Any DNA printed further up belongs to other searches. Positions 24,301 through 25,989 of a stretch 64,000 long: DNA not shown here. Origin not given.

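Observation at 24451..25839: Orphan 462-aa protein with C-terminal RNxxxH HEPN motif (ApeA/Abi-like), a candidate single-gene anti-phage RNase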

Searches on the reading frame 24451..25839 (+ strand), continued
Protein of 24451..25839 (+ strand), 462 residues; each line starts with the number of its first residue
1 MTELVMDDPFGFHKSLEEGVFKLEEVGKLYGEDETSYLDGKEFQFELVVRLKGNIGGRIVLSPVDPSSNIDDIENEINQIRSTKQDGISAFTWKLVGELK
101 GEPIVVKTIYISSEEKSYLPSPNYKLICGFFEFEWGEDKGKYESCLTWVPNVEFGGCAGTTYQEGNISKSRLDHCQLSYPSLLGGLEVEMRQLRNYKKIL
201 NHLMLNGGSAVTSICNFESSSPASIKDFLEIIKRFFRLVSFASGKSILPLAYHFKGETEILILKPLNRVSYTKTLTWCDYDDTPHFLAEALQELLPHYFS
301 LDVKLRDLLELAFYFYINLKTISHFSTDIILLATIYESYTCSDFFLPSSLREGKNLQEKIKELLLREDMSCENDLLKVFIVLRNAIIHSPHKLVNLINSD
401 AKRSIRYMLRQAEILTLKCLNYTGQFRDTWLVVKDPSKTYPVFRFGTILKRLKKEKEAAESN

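Call 71: search_protein_families(library=pfam, proteins=[L020:3680-4993:+, L001:4795-5439:-, L001:5461-6108:-, L018:569-1609:+, L004:3-506:-, L019:1654-2211:+], max_evalue=0.01)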
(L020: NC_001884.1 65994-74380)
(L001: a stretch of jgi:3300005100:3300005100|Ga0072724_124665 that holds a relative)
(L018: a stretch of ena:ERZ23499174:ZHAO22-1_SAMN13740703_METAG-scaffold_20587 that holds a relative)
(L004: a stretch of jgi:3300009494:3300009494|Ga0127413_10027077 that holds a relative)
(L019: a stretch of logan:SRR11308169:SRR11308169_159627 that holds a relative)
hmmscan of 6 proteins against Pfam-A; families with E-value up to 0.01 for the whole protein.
L020:3680-4993:+ (438 aa): 0 families

L001:4795-5439:- (214 aa): 0 families

L001:5461-6108:- (215 aa): 0 families

L018:569-1609:+ (347 aa): 1 family
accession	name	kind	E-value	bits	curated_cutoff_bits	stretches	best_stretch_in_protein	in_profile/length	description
PF13289.12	SIR2_2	-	0.00052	20.6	24.5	0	126-196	2-52/141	SIR2-like domain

L004:3-506:- (168 aa): 0 families

L019:1654-2211:+ (186 aa): 0 families

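Call 78: find_encoding_contigs(protein=P0014, flank=10000, max_places=3)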
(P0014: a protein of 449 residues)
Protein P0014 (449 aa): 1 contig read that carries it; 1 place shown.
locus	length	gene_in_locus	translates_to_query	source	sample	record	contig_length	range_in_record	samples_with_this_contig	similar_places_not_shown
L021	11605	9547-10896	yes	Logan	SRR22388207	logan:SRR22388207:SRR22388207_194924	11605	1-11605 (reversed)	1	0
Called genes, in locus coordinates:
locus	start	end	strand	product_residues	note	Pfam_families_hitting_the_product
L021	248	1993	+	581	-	PF02463:SMC_N, PF11398:DUF2813 (faint), PF13175:AAA_15, PF13476:AAA_23, PF13555:AAA_29 (faint), PF13304:AAA_21, PF20469:OLD-like_TOPRIM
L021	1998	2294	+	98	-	-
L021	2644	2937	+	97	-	-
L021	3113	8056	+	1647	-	PF13086:AAA_11, PF13245:AAA_19 (weak), PF13604:AAA_30 (weak), PF01443:Viral_helicase1 (faint), PF13086:AAA_11 (weak), PF13087:AAA_12, PF18741:MTES_1575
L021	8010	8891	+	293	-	PF13280:WYL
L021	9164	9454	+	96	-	-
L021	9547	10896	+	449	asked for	PF26308:YopA_M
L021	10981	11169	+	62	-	-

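Call 79: find_encoding_contigs(protein=P0016, flank=10000, max_places=3)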
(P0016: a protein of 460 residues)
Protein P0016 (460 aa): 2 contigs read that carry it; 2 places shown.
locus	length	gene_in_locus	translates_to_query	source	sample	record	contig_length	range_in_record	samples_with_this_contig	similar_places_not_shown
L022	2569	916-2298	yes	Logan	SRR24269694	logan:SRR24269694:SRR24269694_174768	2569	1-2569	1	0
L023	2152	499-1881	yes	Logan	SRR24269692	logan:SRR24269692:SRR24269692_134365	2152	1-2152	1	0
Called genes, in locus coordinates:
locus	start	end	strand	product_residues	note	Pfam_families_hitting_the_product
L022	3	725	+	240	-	?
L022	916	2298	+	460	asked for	PF26308:YopA_M, PF18739:HEPN_Apea (weak)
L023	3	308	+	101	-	?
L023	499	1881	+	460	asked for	PF26308:YopA_M, PF18739:HEPN_Apea (weak)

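Call 80: find_encoding_contigs(protein=P0019, flank=10000, max_places=3)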
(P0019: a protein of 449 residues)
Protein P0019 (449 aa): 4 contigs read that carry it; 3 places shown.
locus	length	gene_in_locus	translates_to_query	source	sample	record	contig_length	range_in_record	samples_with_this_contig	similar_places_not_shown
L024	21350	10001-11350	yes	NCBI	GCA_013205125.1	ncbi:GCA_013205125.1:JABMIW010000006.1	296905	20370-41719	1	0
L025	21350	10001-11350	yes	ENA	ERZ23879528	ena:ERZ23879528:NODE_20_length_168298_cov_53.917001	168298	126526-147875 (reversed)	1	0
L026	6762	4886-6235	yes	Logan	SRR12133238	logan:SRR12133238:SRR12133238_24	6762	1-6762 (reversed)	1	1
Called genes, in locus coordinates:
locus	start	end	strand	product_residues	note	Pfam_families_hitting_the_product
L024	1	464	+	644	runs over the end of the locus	PF01555:N6_N4_Mtase, PF18273:T3RM_EcoP15I_C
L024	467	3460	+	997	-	PF04851:ResIII, PF19778:RE_endonuc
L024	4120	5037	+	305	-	PF18899:DUF5655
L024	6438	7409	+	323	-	PF20320:DUF6615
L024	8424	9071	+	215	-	PF14424:Toxin-deaminase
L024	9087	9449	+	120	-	-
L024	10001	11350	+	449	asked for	-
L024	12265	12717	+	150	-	PF01978:TrmB (faint), PF01047:MarR, PF12802:MarR_2 (weak)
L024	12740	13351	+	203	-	PF04299:FMN_bind_2, PF01243:PNPOx_N (weak)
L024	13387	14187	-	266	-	PF02557:VanY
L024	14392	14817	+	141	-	-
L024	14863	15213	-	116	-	PF13273:DUF4064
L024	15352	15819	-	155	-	-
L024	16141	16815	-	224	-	-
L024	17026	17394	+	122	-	PF03330:DPBB_1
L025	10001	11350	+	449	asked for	-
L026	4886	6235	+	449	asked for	-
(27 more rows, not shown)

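Call 81: find_encoding_contigs(protein=P0015, flank=10000, max_places=2)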
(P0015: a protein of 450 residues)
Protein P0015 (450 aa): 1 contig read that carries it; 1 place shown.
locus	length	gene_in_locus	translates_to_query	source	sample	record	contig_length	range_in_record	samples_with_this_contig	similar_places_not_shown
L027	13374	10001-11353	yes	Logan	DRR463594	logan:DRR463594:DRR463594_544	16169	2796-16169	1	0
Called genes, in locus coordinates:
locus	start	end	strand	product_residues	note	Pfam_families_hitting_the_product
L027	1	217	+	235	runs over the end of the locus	-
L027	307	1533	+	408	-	PF17419:MauJ (faint)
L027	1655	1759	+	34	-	-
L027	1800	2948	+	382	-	PF13433:Peripla_BP_5, PF13458:Peripla_BP_6, PF01094:ANF_receptor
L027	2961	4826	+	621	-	PF24391:HD-CE (faint), PF10017:Methyltransf_33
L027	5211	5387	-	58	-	-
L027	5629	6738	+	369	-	PF09952:AbiEi_2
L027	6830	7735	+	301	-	PF02653:BPD_transp_2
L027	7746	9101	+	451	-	PF04326:SLFN_AlbA_2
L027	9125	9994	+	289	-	PF02653:BPD_transp_2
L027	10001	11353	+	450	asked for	PF26308:YopA_M, PF27216:YopA_C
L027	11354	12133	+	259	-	PF00005:ABC_tran, PF13175:AAA_15 (faint), PF13304:AAA_21 (faint), PF12399:BCA_ABC_TP_C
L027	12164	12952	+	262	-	PF00005:ABC_tran, PF13304:AAA_21 (faint)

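Call 82: find_encoding_contigs(protein=P0018, flank=10000, max_places=2)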
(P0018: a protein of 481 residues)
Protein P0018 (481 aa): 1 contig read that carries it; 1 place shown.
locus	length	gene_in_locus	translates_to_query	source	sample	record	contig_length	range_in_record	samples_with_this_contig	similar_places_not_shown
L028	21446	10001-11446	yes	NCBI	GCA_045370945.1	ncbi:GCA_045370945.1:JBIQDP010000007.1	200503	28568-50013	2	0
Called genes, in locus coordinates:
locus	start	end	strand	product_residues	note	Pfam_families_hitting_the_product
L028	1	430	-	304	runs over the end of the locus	PF00528:BPD_transp_1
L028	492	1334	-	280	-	PF12849:PBP_like_2, PF01547:SBP_bac_1 (faint), PF13531:SBP_bac_11, PF12727:PBP_like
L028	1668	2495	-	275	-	PF00015:MCPsignal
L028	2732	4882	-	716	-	PF03235:GmrSD_N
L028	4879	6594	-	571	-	PF03235:GmrSD_N, PF07510:GmrSD_C (faint)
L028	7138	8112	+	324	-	PF00395:SLH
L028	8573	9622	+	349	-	PF18739:HEPN_Apea (weak)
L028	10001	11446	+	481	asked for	-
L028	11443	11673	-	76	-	-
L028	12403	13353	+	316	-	-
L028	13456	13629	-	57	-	-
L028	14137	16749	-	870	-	PF04851:ResIII (weak), PF08722:Tn7_TnsA-like_N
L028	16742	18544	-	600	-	PF01555:N6_N4_Mtase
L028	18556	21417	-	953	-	PF00580:UvrD-helicase, PF13086:AAA_11, PF13245:AAA_19, PF13604:AAA_30 (faint), PF13361:UvrD_C, PF13538:UvrD_C_2 (faint), PF12705:PDDEXK_1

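Call 83: find_encoding_contigs(protein=P0021, flank=10000, max_places=2)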
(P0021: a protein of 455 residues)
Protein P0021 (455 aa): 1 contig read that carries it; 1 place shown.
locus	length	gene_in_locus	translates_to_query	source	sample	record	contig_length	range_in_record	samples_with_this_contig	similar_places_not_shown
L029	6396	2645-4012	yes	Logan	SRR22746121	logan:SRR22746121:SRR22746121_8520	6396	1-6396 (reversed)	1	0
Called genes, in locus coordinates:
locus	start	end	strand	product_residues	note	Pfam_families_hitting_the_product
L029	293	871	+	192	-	PF12917:YfbR-like, PF13023:HD_3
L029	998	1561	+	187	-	-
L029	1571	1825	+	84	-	-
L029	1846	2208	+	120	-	PF14534:DUF4440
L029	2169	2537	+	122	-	-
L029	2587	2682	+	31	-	-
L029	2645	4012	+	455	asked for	PF26308:YopA_M (faint), PF18735:HEPN_RiboL-PSP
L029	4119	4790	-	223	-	PF04542:Sigma70_r2, PF00196:GerE (weak), PF08281:Sigma70_r4_2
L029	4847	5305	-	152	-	PF05991:NYN_YacP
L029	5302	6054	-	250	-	PF08032:SpoU_sub_bind, PF00588:SpoU_methylase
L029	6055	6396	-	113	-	?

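Call 88: search_protein_families(library=padloc, proteins=[L020:3680-4993:+, L028:8573-9619:+, L027:5629-6735:+, L027:7746-9098:+, L021:248-1990:+, L001:4795-5439:-, L001:5461-6108:-, L018:569-1609:+], max_evalue=0.01)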
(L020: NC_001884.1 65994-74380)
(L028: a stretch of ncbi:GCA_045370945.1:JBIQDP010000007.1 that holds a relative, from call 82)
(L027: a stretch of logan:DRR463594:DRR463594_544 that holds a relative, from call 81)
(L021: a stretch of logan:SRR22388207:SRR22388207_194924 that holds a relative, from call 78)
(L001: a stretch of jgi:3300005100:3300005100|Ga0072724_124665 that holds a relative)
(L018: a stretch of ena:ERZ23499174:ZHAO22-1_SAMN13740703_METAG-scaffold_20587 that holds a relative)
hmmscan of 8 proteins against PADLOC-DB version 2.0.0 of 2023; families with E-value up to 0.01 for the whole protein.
L020:3680-4993:+ (438 aa): 0 families

L028:8573-9619:+ (349 aa): 0 families

L027:5629-6735:+ (369 aa): 2 families
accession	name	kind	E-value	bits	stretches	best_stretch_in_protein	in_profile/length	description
PDLC04368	PDC-M05A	-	0.0012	16.7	1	159-217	7-65/201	-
PDLC02976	WH_III-A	-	0.0041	15.8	0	171-228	8-65/104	-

L027:7746-9098:+ (451 aa): 1 family
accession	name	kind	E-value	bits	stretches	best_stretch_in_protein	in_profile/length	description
PDLC05032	PDC-S50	-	8.4e-07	26.4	1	10-157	4-146/387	-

L021:248-1990:+ (581 aa): 146 families (the best 25 are shown)
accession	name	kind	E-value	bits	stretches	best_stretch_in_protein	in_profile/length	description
PDLC02979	AriA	-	1.6e-36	124.9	1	1-341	1-373/373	-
PDLC02358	Old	-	3.3e-35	119.9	1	2-453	4-448/578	Old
PDLC00067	GajA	-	1.7e-33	114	2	251-459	250-469/604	AAA ATPase domain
PDLC00066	GajA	-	7.1e-28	95.5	2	258-441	237-423/567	AAA ATPase domain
PDLC00080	GajA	-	2.1e-27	94.2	2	187-486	184-466/622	AAA ATPase domain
PDLC00085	GajA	-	3e-27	93.6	2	329-554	318-542/580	AAA ATPase domain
PDLC00099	GajA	-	3e-26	90.5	2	2-90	3-96/626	AAA ATPase domain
PDLC00091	GajA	-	1.4e-25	88.2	2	302-427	302-437/627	AAA ATPase domain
PDLC00065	GajA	-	3.2e-25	87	2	302-492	339-519/670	AAA ATPase domain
PDLC00077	GajA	-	3.9e-25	86.5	2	259-487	290-533/616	AAA ATPase domain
PDLC00069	GajA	-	4.6e-25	86.1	2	3-100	4-102/687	AAA ATPase domain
PDLC00075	GajA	-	4.8e-24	82.8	2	252-484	227-453/536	AAA ATPase domain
PDLC02915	ATPase-Toprim_I-B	-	7.8e-24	82.4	2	301-401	260-362/623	-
PDLC00096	GajA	-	1.1e-23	81.9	2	301-437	293-434/630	AAA ATPase domain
PDLC00093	GajA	-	2.4e-23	80.7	2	2-57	3-59/736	AAA ATPase domain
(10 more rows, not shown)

L001:4795-5439:- (214 aa): 0 families

L001:5461-6108:- (215 aa): 0 families

L018:569-1609:+ (347 aa): 7 families
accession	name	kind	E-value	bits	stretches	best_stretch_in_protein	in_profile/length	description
PDLC02408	Aga_SIR2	-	2.8e-06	24.7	1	112-200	136-207/343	Class II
PDLC04087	SIR2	-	2.8e-06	24.5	1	115-210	123-210/343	-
PDLC02414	Aga_SIR2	-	3.8e-05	21.2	1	112-202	106-180/313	-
PDLC04093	SIR2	-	0.00015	18.9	1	4-198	23-216/395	-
PDLC04084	SIR2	-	0.0025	15.1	0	124-198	179-254/414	-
PDLC04961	PDC-S21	-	0.003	14.9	1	101-145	115-158/336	-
PDLC04096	SIR2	-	0.008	13.7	0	114-204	12-92/230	-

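Call 104: find_related_loci(query=A2, collection=metagenome_contigs, flank=10000)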
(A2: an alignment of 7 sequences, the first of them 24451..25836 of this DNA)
Query A2 (462 aa) in metagenome_contigs; peptide patterns used: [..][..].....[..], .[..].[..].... (x = any residue, [..] = any of these).
304 stretches matched a pattern; 2 encode a relative of the query (tblastn E <= 1e-3); 2 distinct loci.
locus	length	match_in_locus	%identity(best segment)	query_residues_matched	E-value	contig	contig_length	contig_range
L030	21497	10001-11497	29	1-460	1e-67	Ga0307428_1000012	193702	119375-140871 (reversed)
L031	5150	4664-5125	38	1-157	3e-29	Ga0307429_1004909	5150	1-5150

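Call 105: find_related_loci(query=L001:2902-4266:+, collection=genome_contigs, flank=6000)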
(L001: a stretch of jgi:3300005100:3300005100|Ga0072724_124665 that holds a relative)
Query L001:2902-4266:+ (455 aa) in genome_contigs; peptide patterns used: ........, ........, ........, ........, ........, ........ (x = any residue, [..] = any of these).
127 stretches matched a pattern; 5 encode a relative of the query (tblastn E <= 1e-3); 5 distinct loci.
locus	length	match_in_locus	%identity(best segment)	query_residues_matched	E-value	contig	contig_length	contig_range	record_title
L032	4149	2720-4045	95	1-442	0e+0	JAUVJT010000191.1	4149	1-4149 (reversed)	MAG: Candidatus Stahlbacteria bacterium isolate CSMAG_461 CSMAG_461_k127_4142431_length_4149_cov_19.0000, whole genome s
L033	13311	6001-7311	83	1-440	0e+0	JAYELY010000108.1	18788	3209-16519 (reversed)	MAG: candidate division WOR-3 bacterium isolate MAG095 MAG095_108, whole genome shotgun sequence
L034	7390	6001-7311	80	1-440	0e+0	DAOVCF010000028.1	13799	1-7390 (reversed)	MAG TPA_asm: Candidatus Stahlbacteria bacterium isolate CSMAG_1024 CSMAG_1024_k141_3529992_length_13799_cov_21.0000, who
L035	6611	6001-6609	81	1-203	4e-104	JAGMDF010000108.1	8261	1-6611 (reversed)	MAG: candidate division WOR-3 bacterium isolate RS_17_4 ZL495.bin.4.fa_108, whole genome shotgun sequence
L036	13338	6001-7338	40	1-428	4e-98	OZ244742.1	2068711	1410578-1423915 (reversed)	MAG: Candidatus Marinacidobacterales bacterium isolate 830f3ca3-a0f5-4ab1-83b9-294b1c63e4d0 genome assembly, chromosome:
